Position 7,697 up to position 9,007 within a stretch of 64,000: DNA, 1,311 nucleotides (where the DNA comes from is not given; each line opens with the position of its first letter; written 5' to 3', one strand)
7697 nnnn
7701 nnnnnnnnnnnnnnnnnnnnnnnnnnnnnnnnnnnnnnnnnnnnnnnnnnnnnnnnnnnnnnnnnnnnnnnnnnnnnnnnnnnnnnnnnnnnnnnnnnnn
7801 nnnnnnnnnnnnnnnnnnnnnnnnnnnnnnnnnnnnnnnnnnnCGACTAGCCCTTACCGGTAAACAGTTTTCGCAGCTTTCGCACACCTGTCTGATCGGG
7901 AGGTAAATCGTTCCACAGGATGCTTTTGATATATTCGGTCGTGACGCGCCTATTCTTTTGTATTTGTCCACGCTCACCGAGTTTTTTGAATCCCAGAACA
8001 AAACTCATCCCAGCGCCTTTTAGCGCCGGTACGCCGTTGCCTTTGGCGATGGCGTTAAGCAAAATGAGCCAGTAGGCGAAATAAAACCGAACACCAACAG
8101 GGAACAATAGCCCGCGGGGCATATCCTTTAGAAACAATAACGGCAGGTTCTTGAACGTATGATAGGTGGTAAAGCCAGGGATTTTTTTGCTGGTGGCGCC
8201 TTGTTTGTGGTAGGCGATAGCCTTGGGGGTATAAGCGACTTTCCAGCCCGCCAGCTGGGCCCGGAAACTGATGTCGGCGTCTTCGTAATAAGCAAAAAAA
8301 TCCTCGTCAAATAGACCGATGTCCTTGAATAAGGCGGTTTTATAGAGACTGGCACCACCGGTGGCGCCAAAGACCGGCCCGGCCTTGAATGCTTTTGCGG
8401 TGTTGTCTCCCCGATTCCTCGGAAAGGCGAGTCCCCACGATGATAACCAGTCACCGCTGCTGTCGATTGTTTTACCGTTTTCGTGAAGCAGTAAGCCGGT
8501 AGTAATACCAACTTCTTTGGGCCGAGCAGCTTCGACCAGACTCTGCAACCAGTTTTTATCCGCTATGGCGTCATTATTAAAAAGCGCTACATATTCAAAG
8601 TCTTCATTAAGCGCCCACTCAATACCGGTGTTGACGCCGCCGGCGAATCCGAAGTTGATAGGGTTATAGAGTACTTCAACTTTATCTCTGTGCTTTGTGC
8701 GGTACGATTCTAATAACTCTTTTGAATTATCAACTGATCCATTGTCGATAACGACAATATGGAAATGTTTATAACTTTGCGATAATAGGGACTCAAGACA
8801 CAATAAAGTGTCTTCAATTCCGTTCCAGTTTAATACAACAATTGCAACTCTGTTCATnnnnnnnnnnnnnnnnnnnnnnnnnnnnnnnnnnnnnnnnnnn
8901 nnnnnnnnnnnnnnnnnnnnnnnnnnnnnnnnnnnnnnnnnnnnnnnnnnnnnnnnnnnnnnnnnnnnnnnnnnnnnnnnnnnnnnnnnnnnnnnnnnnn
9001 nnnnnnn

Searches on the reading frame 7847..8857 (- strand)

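Call 8: search_protein_families(library=pfam, proteins=[window:7847-8857:-], max_evalue=0.001)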
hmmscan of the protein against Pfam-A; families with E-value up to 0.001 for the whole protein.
window:7847-8857:- (336 aa): 4 families
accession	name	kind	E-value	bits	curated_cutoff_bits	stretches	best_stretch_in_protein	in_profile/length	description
PF00535.33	Glycos_transf_2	-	5.7e-26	91.9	23.3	1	6-180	2-167/168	Glycosyl transferase family 2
PF13641.12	Glyco_tranf_2_3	-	2.3e-17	64.2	27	1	3-225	2-219/230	Glycosyltransferase like family 2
PF13632.12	Glyco_trans_2_3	-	4.8e-07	30.2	27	1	94-217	6-123/198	Glycosyl transferase family group 2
PF10111.15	Glyco_tranf_2_2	-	0.00051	20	27.3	0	14-232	15-231/276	Glycosyltransferase like family 2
